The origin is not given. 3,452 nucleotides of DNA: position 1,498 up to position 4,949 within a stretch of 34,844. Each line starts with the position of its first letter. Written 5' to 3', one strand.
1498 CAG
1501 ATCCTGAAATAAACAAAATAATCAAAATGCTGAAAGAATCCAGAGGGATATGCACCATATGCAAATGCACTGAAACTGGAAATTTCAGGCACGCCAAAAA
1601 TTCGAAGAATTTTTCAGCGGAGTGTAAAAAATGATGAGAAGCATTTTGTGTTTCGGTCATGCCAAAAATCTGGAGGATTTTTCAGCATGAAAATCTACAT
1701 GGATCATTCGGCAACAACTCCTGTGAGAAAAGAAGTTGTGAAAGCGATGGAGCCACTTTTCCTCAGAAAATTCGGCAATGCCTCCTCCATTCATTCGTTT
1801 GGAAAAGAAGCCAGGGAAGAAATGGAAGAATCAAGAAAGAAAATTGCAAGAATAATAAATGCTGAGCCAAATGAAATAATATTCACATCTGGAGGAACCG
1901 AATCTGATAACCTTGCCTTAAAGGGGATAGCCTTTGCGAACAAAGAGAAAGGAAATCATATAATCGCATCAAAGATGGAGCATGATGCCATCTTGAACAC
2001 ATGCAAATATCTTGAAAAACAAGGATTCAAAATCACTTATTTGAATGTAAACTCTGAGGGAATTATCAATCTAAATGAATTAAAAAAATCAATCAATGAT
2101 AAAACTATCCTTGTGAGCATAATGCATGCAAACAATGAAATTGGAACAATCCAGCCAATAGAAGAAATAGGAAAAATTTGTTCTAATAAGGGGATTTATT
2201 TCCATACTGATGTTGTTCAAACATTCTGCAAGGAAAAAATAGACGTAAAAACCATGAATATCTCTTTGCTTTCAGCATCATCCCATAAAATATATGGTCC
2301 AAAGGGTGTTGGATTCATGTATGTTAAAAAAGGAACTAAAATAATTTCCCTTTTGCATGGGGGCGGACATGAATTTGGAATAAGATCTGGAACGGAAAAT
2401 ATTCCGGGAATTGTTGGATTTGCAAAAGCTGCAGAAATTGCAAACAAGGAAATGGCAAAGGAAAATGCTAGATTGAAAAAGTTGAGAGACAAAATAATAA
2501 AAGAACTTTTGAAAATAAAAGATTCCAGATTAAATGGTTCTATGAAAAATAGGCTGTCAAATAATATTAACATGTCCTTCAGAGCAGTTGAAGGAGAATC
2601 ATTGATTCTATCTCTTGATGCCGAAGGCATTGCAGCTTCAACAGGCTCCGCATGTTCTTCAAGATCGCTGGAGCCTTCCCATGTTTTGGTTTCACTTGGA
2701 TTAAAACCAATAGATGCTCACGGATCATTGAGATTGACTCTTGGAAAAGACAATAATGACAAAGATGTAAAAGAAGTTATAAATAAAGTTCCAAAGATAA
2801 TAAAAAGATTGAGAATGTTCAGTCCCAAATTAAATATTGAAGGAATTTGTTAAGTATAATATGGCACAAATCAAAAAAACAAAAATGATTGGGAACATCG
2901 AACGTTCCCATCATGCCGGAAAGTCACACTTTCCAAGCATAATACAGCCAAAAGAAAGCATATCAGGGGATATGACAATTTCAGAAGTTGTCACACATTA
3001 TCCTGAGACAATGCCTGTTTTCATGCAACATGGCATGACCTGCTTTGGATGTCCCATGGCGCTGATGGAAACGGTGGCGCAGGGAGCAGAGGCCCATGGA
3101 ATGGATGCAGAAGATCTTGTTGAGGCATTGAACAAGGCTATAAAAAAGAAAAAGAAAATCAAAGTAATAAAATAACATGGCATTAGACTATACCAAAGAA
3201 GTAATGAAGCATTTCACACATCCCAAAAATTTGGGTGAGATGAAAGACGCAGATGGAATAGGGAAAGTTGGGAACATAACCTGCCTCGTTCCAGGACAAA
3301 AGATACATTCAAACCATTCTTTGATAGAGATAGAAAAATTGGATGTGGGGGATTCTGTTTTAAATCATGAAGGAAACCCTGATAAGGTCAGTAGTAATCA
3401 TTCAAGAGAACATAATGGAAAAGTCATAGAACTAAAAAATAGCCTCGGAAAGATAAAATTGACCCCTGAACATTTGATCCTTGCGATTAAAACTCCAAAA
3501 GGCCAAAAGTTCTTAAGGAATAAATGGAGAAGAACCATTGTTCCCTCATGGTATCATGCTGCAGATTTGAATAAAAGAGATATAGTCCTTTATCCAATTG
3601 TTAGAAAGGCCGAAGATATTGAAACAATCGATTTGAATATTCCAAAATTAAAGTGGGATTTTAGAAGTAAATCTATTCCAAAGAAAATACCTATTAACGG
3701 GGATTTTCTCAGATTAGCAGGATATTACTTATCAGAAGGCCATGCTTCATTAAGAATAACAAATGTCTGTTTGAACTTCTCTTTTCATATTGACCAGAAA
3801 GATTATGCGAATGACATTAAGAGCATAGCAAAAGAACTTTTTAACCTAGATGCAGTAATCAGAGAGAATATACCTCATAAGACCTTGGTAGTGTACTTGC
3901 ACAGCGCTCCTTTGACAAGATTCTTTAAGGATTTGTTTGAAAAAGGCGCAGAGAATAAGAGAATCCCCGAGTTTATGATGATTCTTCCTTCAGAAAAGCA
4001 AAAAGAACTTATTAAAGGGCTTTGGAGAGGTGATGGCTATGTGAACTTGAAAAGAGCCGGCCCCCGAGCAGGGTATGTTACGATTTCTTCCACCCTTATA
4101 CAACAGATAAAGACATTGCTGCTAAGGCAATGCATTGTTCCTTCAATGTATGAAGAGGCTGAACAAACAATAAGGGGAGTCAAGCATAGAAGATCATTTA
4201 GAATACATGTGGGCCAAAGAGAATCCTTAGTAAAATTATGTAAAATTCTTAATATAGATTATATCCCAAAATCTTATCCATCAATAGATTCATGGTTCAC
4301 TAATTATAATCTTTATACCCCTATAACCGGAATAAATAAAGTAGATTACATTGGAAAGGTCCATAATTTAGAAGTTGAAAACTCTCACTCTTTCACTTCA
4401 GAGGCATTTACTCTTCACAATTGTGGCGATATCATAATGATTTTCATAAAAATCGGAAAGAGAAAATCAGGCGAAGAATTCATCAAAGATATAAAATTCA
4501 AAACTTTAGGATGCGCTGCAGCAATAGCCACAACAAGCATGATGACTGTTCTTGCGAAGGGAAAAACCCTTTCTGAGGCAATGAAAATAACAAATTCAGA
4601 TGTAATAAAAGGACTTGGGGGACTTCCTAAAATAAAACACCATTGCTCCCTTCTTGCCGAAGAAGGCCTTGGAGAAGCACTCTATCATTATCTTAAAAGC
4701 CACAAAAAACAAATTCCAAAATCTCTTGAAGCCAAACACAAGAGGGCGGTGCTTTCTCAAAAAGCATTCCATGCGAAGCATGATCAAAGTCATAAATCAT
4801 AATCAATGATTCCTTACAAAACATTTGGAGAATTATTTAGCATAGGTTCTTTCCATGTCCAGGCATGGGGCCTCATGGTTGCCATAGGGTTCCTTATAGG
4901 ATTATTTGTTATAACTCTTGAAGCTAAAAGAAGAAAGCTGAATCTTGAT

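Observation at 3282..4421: Full-length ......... intein inserted in IscU exactly at the first Fe-S ligand cysteine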

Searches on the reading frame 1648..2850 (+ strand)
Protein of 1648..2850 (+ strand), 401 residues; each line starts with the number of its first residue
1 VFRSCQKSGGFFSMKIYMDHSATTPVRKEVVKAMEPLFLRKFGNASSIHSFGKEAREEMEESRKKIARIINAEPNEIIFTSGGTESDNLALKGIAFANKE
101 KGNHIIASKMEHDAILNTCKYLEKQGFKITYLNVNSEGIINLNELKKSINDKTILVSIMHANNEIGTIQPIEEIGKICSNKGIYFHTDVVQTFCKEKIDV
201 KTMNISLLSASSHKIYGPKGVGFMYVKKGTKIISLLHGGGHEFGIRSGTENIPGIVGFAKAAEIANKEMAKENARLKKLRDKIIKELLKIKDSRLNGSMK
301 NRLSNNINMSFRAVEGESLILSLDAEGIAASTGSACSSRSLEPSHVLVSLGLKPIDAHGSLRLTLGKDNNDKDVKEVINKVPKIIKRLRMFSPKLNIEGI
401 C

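Call 26: search_protein_families(library=pfam, proteins=[window:1648-2850:+], max_evalue=0.001)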
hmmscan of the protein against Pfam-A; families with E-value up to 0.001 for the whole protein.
window:1648-2850:+ (401 aa): 4 families
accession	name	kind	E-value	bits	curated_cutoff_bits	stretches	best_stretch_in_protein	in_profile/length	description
PF00266.25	Aminotran_5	-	3.7e-89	299.7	21.5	1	16-376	1-370/371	Aminotransferase class-V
PF00155.27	Aminotran_1_2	-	6e-08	32.7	19.7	1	59-298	44-294/361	Aminotransferase class I and II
PF01212.27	Beta_elim_lyase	-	1.3e-05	25.1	27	1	75-189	48-169/288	Beta-eliminating lyase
PF01041.23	DegT_DnrJ_EryC1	-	0.00048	19.9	19.8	1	76-193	41-150/360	DegT/DnrJ/EryC1/StrS aminotransferase family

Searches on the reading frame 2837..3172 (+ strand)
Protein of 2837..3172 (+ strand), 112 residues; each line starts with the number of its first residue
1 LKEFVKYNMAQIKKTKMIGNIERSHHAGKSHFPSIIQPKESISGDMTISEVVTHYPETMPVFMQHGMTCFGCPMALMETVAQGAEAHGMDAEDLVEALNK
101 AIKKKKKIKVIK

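Call 26: search_protein_families(library=pfam, proteins=[window:2837-3172:+], max_evalue=0.001)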
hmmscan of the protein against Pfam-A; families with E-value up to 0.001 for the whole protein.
window:2837-3172:+ (112 aa): 1 family
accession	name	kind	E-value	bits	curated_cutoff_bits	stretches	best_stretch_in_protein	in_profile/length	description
PF08984.16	DUF1858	-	3.4e-21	75.5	32.2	1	42-95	1-59/59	Domain of unknown function (DUF1858)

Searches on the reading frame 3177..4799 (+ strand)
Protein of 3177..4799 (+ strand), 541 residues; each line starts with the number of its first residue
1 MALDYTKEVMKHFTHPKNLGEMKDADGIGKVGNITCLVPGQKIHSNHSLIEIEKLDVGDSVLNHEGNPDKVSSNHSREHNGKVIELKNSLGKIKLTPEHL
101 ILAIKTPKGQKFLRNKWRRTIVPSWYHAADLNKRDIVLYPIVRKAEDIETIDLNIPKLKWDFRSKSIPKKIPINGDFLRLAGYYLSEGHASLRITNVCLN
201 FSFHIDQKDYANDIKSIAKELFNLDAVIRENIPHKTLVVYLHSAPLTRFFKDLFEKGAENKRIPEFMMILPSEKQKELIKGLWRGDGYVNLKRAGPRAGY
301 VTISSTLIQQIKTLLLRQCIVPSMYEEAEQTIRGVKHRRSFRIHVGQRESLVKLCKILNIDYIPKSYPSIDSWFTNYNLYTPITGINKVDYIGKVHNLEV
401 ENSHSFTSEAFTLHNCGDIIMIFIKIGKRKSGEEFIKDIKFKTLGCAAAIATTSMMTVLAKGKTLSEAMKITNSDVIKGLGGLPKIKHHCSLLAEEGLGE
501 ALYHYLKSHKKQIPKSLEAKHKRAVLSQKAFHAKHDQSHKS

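Call 4: search_protein_families(library=pfam, proteins=[window:3177-4799:+], max_evalue=0.1)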
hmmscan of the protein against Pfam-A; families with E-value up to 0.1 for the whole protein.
window:3177-4799:+ (541 aa): 4 families
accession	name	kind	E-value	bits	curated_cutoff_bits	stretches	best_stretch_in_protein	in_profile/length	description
PF01592.21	NifU_N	-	8.7e-34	116.8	22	2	414-510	32-125/127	NifU-like N terminal domain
PF14528.11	LAGLIDADG_3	-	5.7e-12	46.2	22.5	2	275-356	3-79/82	LAGLIDADG-like domain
PF14890.11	Intein_splicing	-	1.1e-05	25.8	35.8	1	69-415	36-155/155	Intein splicing domain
PF13403.11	Hint_2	-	0.0016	19.2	28.4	1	35-100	1-66/147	Hint domain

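Call 6: search_protein_families(library=ncbifam, proteins=[window:3177-4799:+], max_evalue=0.1)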
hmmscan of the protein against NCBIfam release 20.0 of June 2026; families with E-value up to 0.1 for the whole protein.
window:3177-4799:+ (541 aa): 13 families
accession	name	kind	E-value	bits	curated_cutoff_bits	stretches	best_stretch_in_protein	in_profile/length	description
TIGR03419.1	NifU_clost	equivalog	6.6e-38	129.8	187.9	2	414-508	30-119/121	Fe-S cluster assembly scaffold protein NifU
TIGR02000.1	NifU_proper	equivalog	6.2e-28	98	273.3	2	415-505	34-121/290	Fe-S cluster assembly protein NifU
TIGR01999.1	iscU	equivalog_domain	3.8e-26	91.6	192.4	1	413-507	32-121/124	Fe-S cluster assembly scaffold IscU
NF045703.1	rSAM_Tes_intein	exception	1e-20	73.2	1700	1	157-416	351-611/1040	tetraether lipid synthase Tes, intein-containing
NF011303.0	PRK14715.1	equivalog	3.4e-16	57.6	1585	1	167-352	1111-1289/1627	DNA-directed DNA polymerase II large subunit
TIGR01994.1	SUF_scaf_2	equivalog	2.1e-12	47.2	92.5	1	409-473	29-88/137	Fe-S cluster assembly sulfur transfer protein SufU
NF005852.0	PRK07773.1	equivalog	3.7e-08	32.1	780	1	244-353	579-689/886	replicative DNA helicase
NF006207.0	PRK08332.1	equivalog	3.6e-07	27.8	2400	1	175-418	1003-1244/1684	vitamin B12-dependent ribonucleotide reductase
NF011491.0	PRK14898.1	equivalog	3.6e-06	25.3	783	1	159-341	227-403/860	DNA-directed RNA polymerase subunit A''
NF007072.0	PRK09519.1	equivalog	1.8e-05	23.3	1024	1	169-322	355-510/790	intein-containing recombinase RecA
NF038098.1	GyrA_w_intein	exception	8.3e-05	20.6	1850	1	250-342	311-408/1232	intein-containing DNA gyrase subunit A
TIGR01443.1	intein_Cterm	domain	0.0022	18.2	15.6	1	395-416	2-24/24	intein C-terminal splicing region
NF000241.1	MPH_3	exception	0.094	12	500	0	179-239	84-143/293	Mph(E)/Mph(G) family macrolide 2'-phosphotransferase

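Call 11: find_homologous_proteins(query=window:3177-4799:+, max_evalue=0.001)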
Query window:3177-4799:+ (541 aa): 461 proteins with E <= 0.001 among 8000 candidates; the best 120 are listed.
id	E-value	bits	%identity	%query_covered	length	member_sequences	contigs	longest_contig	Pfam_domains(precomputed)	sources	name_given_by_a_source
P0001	0.0e+0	1232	100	100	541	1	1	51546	PF14528.12,PF01592.22,PF14890.12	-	-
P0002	0.0e+0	1038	81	99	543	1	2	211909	PF14528.12,PF01592.22,PF14890.12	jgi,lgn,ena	-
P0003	3.4e-263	892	71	100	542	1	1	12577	PF14528.12,PF01592.22,PF14890.12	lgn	-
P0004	1.3e-247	841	67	98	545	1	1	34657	PF14528.12,PF01592.22,PF14890.12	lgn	-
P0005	1.4e-213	729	64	94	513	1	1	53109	PF14528.12,PF01592.22,PF14890.12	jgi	jgi:nitrogen fixation protein NifU and related proteins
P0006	7.4e-196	670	57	96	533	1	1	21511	PF14528.12,PF01592.22,PF14890.12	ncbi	-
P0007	1.4e-194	666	59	93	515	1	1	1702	PF14528.12,PF01592.22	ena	-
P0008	3.9e-194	664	57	96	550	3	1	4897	PF14528.12,PF01592.22,PF14890.12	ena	-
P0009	4.8e-194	664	56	97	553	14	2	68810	PF05204.20,PF14528.12,PF01592.22,PF14890.12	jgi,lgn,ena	-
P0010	2.1e-193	662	54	99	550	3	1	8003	PF14528.12,PF01592.22,PF14890.12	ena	-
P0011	3.5e-193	661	55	97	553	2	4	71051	PF14528.12,PF01592.22,PF14890.12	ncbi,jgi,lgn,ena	-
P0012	5.2e-193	661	59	94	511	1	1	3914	PF14528.12,PF01592.22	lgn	-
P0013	8.4e-193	660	56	96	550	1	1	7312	PF14528.12,PF01592.22,PF14890.12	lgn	-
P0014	8.7e-193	660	54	99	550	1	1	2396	PF14528.12,PF01592.22,PF14890.12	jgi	jgi:nitrogen fixation NifU-like protein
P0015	1.0e-192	660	57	96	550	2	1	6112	PF14528.12,PF01592.22,PF14890.12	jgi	jgi:nitrogen fixation NifU-like protein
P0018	5.9e-192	657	57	93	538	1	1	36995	PF05204.20,PF14528.12,PF01592.22,PF14890.12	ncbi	-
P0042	9.3e-187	640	57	94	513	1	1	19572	PF14528.12,PF01592.22,PF14890.12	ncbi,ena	-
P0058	1.3e-184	633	55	94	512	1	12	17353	PF14528.12,PF01592.22,PF14890.12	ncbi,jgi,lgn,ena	-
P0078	2.7e-181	622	56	93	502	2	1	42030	PF14528.12,PF01592.22,PF14890.12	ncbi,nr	ncbi:hypothetical protein COS75_02460 [Candidatus Pacearchaeota archaeon CG06_land_8_20_14_3_00_35_1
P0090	4.6e-180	618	55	94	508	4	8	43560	PF14528.12,PF01592.22,PF14890.12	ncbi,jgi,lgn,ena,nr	ncbi:MAG: 2-oxoglutarate ferredoxin oxidoreductase subunit beta [Parcubacteria group bacterium GW201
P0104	7.1e-178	611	55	93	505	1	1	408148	PF14528.12,PF01592.22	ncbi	-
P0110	6.4e-177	608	54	94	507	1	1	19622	PF14528.12,PF01592.22,PF14890.12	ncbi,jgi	-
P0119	3.6e-175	602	56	87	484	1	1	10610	PF14528.12,PF01592.22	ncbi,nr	ncbi:iron-sulfur cluster assembly scaffold protein [Candidatus Pacearchaeota archaeon]|nr:iron-sulfu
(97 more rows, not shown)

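Call 30: find_encoding_contigs(protein=P0002, flank=5000, max_places=2)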
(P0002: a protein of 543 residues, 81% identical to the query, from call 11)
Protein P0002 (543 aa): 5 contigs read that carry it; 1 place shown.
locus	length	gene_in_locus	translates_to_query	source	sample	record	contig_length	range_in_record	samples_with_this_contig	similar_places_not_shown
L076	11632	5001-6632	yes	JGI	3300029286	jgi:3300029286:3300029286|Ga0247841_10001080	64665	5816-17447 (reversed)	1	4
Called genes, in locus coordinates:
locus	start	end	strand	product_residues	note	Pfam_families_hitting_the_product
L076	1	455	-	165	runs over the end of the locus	-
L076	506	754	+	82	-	PF00462:Glutaredoxin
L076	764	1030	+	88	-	-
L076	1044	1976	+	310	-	PF01134:GIDA (faint), PF03486:HI0933_like (faint), PF07992:Pyr_redox_2, PF12831:FAD_oxidored (weak), PF13738:Pyr_redox_3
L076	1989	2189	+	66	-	PF12797:Fer4_2, PF00037:Fer4, PF12837:Fer4_6 (weak), PF13237:Fer4_10 (weak), PF13459:Fer4_15, PF14697:Fer4_21 (weak), PF13370:Fer4_13, PF12838:Fer4_7, +3 more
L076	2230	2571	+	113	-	-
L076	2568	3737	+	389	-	PF00155:Aminotran_1_2, PF00266:Aminotran_5, PF01041:DegT_DnrJ_EryC1 (weak), PF01212:Beta_elim_lyase (weak)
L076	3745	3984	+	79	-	PF08984:DUF1858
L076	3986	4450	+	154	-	-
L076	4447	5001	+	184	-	PF13302:Acetyltransf_3, PF13420:Acetyltransf_4, PF00583:Acetyltransf_1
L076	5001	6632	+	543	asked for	PF14890:Intein_splicing, PF14528:LAGLIDADG_3, PF01592:NifU_N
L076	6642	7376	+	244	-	PF01790:LGT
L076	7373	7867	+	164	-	PF12802:MarR_2 (weak), PF24034:DUF7343, PF01047:MarR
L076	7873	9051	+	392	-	PF01136:Peptidase_U32, PF03144:GTP_EFTU_D2 (weak)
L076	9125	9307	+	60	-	PF13396:PLDc_N (weak)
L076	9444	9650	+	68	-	-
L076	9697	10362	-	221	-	-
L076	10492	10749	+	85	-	-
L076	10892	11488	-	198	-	-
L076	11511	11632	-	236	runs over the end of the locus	PF01209:Ubie_methyltran, PF00891:Methyltransf_2 (weak), PF13489:Methyltransf_23, PF05175:MTS (weak), PF13847:Methyltransf_31, PF08241:Methyltransf_11, PF08242:Methyltransf_12, PF13649:Methyltransf_25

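Call 44: list_cluster_members(proteins=[P0006, P0011, P0018, P0042, P0058, P0078, P0090, P0104, P0110, P0119])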
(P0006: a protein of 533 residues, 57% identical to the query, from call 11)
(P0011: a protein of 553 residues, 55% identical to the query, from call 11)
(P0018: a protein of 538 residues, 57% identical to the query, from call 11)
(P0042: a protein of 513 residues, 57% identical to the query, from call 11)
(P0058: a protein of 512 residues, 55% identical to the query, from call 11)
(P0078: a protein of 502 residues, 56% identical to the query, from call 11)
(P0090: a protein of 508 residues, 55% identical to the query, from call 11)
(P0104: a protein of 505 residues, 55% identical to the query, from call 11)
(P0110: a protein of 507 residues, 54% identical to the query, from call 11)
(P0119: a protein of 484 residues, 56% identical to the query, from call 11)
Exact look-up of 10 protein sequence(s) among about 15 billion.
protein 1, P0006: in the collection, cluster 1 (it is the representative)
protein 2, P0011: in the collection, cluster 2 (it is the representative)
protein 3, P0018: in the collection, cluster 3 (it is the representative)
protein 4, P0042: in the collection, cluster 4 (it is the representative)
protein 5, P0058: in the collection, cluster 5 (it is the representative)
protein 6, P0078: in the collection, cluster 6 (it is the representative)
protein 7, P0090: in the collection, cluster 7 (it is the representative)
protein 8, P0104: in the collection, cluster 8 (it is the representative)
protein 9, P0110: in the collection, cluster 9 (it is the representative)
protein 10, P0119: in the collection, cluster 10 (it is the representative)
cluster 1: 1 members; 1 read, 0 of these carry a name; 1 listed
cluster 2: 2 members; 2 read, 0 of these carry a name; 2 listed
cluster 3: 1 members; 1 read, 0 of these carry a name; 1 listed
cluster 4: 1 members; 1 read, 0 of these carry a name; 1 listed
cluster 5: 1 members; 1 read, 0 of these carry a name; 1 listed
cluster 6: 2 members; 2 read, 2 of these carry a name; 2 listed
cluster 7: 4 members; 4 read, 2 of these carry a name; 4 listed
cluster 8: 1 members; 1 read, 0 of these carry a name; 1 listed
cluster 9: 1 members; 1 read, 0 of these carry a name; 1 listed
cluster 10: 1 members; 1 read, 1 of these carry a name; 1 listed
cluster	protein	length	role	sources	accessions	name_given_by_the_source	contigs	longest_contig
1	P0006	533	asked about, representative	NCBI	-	-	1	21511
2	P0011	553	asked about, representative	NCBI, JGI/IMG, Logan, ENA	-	-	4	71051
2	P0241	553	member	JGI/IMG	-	-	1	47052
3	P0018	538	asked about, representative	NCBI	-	-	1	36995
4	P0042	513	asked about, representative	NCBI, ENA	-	-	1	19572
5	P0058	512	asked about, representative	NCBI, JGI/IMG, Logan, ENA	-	-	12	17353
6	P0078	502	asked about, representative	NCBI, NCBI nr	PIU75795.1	hypothetical protein COS75_02460 [Candidatus Pacearchaeota archaeon ... | MAG: hypothetical protein COS75_02460 [Candidatus Pacearchaeota archaeon ...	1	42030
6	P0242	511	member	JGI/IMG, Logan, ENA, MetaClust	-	\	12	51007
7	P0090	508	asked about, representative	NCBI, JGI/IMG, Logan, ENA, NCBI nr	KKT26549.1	MAG: 2-oxoglutarate ferredoxin oxidoreductase subunit beta [Parcubacteria group bacterium ...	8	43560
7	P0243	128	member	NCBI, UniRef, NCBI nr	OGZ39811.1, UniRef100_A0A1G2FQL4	MAG: hypothetical protein A3B04_00115 [Candidatus Portnoybacteria bacterium ... | NIF system FeS cluster assembly NifU N-terminal domain-containing protein n=1 ...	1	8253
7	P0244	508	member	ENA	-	-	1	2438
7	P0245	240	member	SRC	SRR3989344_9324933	-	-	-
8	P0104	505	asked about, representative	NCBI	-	-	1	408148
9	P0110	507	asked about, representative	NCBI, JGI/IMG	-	-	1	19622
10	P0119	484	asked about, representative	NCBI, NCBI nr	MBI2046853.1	iron-sulfur cluster assembly scaffold protein [Candidatus Pacearchaeota archaeon]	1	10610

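Call 46: find_encoding_contigs(protein=P0090, flank=10000, max_places=2)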
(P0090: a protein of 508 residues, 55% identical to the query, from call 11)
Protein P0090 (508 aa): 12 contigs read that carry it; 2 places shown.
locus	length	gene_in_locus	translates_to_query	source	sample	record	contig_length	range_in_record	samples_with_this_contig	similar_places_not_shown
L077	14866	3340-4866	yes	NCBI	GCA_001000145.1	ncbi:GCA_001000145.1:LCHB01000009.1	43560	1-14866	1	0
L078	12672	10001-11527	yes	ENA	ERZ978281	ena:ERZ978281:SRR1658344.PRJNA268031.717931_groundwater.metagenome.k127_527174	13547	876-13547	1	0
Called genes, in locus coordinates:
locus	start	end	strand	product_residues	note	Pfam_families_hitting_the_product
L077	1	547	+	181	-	PF00211:Guanylate_cyc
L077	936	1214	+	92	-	-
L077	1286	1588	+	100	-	-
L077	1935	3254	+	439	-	PF00266:Aminotran_5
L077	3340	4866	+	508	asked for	PF14890:Intein_splicing, PF14528:LAGLIDADG_3 (weak), PF01592:NifU_N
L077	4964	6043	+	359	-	PF02861:Clp_N, PF05621:TniB (faint), PF23569:NBD_SMAX1, PF01637:ATPase_2 (faint), PF13191:AAA_16 (weak), PF00004:AAA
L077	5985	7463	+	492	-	PF17871:AAA_lid_9, PF00158:Sigma54_activat (weak), PF00004:AAA, PF07724:AAA_2, PF07728:AAA_5, PF10431:ClpB_D2-small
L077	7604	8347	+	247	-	PF13365:Trypsin_2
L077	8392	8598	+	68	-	-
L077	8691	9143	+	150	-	PF00908:dTDP_sugar_isom, PF05523:FdtA (weak), PF14667:Polysacc_synt_C (weak)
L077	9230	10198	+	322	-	PF01073:3Beta_HSD, PF01370:Epimerase, PF02719:Polysacc_synt_2, PF07993:NAD_binding_4 (weak), PF13460:NAD_binding_10 (weak), PF16363:GDP_Man_Dehyd, PF04321:RmlD_sub_bind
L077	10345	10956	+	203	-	-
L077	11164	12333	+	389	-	PF01370:Epimerase, PF04321:RmlD_sub_bind, PF16363:GDP_Man_Dehyd (weak), PF04321:RmlD_sub_bind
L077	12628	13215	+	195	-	PF08220:HTH_DeoR (faint)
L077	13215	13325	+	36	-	-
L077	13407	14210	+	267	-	PF00483:NTP_transferase, PF12804:NTP_transf_3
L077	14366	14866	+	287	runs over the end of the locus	PF00483:NTP_transferase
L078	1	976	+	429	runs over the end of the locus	PF00232:Glyco_hydro_1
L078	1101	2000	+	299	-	PF00892:EamA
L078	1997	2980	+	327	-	PF00331:Glyco_hydro_10 (weak), PF02449:Glyco_hydro_42 (weak), PF02836:Glyco_hydro_2_C (weak)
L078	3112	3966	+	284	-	PF00480:ROK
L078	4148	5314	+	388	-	PF04773:FecR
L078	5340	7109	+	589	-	PF05226:CHASE2, PF00211:Guanylate_cyc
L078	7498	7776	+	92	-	-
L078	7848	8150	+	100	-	-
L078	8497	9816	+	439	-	PF00266:Aminotran_5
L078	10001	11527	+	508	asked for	PF14890:Intein_splicing, PF14528:LAGLIDADG_3 (weak), PF01592:NifU_N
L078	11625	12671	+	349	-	?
